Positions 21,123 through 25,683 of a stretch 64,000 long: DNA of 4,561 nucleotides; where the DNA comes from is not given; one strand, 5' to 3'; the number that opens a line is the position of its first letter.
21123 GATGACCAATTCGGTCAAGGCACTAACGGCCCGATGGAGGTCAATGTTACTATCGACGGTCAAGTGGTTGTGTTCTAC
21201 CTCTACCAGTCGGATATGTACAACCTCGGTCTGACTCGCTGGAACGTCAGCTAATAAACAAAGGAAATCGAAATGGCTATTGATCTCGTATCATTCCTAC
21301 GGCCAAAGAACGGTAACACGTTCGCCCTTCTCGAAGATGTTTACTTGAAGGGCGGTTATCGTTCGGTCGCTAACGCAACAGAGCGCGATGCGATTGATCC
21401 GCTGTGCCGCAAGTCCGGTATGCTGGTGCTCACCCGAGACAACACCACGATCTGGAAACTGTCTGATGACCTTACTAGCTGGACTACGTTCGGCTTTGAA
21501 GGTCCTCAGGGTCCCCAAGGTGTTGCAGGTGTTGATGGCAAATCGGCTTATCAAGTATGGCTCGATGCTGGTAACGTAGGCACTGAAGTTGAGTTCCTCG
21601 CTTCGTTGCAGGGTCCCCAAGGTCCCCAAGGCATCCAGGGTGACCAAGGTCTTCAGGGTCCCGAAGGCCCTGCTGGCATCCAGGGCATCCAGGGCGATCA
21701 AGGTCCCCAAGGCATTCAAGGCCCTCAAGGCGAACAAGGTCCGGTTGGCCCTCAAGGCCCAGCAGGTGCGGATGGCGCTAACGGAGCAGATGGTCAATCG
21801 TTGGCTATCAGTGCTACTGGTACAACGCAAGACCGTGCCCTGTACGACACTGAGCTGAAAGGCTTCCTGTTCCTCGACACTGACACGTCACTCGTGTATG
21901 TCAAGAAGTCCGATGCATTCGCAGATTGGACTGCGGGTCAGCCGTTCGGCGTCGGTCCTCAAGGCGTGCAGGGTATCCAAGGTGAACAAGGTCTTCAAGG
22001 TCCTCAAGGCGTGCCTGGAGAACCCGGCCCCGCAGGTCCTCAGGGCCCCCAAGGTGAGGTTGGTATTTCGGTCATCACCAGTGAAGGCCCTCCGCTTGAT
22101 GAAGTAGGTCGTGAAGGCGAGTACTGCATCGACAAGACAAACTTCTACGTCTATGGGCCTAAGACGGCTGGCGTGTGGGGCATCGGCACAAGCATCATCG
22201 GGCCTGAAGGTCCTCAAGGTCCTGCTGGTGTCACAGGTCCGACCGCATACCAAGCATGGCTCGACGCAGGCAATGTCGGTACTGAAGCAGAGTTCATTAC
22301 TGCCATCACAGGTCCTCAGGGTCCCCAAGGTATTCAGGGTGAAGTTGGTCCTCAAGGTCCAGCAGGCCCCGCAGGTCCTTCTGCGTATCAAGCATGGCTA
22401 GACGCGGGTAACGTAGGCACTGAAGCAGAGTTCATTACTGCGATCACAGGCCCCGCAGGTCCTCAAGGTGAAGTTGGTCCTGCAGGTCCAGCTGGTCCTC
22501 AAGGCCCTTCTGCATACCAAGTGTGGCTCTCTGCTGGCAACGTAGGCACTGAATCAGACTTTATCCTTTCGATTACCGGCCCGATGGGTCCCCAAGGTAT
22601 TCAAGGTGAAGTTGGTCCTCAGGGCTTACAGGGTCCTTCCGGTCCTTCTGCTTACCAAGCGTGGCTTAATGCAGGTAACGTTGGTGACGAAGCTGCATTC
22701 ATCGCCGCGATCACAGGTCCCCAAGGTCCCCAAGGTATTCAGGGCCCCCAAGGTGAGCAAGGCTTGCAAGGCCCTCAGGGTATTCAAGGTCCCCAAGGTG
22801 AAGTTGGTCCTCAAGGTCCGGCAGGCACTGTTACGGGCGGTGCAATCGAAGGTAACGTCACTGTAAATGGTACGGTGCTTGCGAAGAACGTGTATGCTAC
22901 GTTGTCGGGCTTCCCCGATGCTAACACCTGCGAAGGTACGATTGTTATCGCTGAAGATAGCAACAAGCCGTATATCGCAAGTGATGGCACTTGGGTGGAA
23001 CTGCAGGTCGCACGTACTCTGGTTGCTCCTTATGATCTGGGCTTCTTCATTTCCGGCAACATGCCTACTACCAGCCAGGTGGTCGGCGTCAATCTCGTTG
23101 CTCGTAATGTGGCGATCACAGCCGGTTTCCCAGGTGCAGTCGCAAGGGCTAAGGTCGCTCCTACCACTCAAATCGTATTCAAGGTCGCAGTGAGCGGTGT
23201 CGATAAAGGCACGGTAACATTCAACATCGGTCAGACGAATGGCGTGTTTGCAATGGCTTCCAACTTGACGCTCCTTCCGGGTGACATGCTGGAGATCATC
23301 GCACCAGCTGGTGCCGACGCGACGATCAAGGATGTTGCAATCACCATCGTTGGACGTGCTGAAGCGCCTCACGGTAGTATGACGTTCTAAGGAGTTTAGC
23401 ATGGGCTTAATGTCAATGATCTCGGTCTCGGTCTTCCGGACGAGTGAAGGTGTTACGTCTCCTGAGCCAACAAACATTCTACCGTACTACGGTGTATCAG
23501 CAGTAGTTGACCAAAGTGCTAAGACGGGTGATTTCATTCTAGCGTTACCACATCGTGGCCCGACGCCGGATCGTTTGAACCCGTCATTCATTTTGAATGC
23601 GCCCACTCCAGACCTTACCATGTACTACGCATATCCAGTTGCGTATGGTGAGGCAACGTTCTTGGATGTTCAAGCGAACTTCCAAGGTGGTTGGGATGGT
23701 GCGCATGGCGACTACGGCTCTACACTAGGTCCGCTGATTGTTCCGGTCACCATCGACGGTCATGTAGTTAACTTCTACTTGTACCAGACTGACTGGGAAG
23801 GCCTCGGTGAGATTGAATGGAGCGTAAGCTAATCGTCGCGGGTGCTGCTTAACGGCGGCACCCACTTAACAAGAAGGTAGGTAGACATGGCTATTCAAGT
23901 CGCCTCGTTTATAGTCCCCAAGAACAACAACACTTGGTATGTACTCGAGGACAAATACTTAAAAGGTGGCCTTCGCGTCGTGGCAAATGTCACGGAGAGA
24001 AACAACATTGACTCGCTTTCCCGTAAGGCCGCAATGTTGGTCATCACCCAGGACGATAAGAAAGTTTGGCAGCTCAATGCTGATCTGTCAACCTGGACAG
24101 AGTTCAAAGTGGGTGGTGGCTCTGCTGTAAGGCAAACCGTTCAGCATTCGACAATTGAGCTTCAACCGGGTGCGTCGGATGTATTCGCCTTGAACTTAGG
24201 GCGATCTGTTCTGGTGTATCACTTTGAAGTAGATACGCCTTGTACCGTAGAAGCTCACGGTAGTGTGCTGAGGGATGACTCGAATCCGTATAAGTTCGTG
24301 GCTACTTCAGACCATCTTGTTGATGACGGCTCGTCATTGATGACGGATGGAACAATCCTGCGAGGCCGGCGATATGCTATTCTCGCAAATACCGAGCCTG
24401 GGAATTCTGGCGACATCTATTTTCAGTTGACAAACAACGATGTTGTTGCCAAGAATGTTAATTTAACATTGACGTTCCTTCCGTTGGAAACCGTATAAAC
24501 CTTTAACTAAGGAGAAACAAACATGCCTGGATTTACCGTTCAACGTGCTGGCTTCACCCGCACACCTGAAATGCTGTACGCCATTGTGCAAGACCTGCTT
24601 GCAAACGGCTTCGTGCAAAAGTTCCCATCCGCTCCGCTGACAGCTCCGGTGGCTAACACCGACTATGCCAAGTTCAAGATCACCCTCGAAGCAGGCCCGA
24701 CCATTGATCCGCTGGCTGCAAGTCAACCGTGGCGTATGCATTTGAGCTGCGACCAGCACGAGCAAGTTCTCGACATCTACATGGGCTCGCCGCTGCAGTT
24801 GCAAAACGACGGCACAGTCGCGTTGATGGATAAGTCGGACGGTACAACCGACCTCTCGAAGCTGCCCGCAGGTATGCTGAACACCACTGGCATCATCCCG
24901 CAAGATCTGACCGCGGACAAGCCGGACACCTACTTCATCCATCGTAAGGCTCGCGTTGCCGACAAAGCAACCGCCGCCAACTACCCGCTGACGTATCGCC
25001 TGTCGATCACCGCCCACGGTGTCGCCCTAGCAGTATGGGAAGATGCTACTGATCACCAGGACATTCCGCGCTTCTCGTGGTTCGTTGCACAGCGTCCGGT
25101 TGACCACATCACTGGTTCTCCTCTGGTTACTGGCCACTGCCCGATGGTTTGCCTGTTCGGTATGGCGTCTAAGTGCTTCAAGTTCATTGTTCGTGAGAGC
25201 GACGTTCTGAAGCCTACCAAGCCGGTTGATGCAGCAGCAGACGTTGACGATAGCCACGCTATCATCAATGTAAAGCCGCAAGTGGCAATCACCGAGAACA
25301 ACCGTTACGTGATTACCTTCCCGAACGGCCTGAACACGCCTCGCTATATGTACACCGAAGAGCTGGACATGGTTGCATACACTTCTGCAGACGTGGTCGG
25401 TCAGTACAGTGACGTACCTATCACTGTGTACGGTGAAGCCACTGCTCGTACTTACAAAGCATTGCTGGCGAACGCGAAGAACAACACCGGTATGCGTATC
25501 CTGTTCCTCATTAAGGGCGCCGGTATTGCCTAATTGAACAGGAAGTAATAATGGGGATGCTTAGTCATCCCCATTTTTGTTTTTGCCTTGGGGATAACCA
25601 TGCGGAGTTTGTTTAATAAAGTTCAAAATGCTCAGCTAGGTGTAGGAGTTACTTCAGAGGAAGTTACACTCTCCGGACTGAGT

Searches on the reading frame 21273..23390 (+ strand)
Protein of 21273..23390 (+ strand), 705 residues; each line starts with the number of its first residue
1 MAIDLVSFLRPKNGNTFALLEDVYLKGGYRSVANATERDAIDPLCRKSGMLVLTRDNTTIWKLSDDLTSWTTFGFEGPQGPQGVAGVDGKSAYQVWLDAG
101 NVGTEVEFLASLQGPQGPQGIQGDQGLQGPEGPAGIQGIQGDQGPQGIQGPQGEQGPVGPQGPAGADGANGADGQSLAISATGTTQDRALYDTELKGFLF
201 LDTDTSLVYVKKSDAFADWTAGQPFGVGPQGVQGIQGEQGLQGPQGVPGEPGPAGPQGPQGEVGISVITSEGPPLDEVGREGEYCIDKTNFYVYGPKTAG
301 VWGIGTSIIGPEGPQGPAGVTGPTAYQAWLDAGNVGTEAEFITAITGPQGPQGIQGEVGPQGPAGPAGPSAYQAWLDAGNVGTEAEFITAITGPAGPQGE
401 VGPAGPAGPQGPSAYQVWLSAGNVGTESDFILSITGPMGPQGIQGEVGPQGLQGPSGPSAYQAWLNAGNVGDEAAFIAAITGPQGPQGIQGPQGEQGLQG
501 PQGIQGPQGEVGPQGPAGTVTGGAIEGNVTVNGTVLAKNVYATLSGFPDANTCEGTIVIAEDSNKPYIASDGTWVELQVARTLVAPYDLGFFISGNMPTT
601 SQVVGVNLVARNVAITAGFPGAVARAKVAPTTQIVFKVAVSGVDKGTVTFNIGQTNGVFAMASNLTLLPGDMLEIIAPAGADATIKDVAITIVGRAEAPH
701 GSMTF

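Call 76: search_protein_families(library=phrogs, proteins=[window:21273-23390:+], max_evalue=1e-8)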
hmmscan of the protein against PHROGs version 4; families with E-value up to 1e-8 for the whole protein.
window:21273-23390:+ (705 aa): 47 families (the best 25 are shown)
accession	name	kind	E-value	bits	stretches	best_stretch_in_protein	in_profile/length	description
phrog_15437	-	tail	2.1e-66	225.9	5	74-138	277-341/656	tail fiber protein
phrog_819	-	tail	5.5e-60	204.6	2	74-371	478-734/1024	tail protein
phrog_5073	-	tail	2.9e-56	192.6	3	74-186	258-375/519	tail fiber protein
phrog_13286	-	tail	1.9e-53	182.9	5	74-143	55-124/662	tail protein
phrog_6320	-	tail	6.7e-46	158.4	3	63-264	69-203/745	tail fiber protein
phrog_33894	-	unknown function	2.8e-41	142.8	1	83-143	147-208/727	-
phrog_3904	-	tail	5.3e-40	138.6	1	128-327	674-877/1086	tail fiber protein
phrog_25979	-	unknown function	1.1e-34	121.1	3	402-505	171-274/521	-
phrog_1806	-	tail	1.4e-33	117.4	2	74-175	112-222/276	collagen like minor tail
phrog_14726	-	tail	1.4e-33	117.4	1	368-459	124-212/537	tail fiber protein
phrog_366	-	tail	1.8e-33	117.7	2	433-521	306-387/474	tail fiber protein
phrog_8745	-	tail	6.3e-30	104.3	1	74-183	1383-1485/1803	tail fiber protein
phrog_19976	-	tail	3.5e-28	99.7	1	75-127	95-147/256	tail assembly protein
phrog_1658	-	unknown function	8.6e-26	92.1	0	111-187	40-125/239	-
phrog_17587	-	tail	1.7e-25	90.5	1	112-192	355-439/641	tail fiber protein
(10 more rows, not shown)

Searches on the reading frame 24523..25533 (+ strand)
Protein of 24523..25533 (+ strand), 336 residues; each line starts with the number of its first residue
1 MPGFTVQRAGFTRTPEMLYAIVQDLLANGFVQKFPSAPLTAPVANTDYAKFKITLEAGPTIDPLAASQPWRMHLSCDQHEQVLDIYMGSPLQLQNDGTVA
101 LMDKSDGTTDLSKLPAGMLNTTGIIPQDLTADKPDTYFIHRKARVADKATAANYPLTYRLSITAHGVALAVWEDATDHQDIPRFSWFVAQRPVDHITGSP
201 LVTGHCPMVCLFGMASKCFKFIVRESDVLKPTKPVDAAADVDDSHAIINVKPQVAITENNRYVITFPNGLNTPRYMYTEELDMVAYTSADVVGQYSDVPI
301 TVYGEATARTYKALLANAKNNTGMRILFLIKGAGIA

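Call 76: search_protein_families(library=phrogs, proteins=[window:24523-25533:+], max_evalue=1e-8)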
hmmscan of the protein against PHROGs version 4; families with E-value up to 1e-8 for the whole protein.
window:24523-25533:+ (336 aa): 1 family
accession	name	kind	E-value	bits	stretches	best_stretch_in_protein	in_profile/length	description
phrog_12249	-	tail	3.8e-89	300.5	1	4-335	3-369/370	tail sheath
